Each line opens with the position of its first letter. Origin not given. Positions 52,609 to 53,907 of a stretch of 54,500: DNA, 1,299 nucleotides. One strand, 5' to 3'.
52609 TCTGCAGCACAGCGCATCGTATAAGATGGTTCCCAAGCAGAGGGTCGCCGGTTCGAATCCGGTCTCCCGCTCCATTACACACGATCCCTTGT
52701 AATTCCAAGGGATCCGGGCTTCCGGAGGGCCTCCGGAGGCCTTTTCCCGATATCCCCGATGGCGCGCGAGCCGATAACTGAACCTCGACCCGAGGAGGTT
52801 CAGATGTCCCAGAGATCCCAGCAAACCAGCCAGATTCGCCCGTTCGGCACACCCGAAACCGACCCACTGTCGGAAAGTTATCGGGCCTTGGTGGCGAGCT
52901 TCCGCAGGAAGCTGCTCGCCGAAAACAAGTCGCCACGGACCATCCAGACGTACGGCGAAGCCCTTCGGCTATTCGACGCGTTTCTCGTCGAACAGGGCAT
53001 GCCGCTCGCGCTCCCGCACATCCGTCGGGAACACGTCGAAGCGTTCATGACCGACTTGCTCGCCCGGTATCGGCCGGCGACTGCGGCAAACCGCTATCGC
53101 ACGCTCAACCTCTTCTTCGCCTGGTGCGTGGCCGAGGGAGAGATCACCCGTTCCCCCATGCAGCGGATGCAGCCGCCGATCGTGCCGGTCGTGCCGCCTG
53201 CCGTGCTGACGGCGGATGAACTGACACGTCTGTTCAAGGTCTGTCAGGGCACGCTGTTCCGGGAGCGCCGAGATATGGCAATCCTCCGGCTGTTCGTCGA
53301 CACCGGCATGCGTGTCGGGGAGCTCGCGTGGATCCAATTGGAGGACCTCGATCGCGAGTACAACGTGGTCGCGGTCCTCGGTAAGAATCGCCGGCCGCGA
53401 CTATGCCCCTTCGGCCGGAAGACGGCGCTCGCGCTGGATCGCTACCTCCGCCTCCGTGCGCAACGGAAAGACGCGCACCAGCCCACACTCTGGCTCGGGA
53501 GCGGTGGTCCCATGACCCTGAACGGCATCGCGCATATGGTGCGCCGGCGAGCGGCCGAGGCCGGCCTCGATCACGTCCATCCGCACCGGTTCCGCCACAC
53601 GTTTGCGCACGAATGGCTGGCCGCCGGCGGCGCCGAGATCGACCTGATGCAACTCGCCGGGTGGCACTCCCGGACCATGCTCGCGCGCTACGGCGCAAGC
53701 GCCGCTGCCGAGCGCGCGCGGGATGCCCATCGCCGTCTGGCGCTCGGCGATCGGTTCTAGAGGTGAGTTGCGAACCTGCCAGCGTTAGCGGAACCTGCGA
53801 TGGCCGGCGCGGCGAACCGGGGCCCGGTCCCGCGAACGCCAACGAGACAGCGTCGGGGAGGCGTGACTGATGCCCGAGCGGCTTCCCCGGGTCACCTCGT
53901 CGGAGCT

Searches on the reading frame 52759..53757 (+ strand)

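Call 83: search_protein_families(library=pfam, proteins=[window:52759-53757:+], max_evalue=0.00001)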
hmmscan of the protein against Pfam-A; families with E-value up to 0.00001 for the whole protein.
window:52759-53757:+ (333 aa): 3 families
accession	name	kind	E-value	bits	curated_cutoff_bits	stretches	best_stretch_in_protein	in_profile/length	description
PF00589.27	Phage_integrase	-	1.4e-25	90.5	27.1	1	149-316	2-170/172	Phage integrase family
PF13495.12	Phage_int_SAM_4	-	2.2e-07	31.6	27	1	44-124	1-79/85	Phage integrase, N-terminal SAM-like domain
PF02899.23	Phage_int_SAM_1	-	4.4e-07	30.5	22.3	1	47-127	3-83/83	Phage integrase, N-terminal SAM-like domain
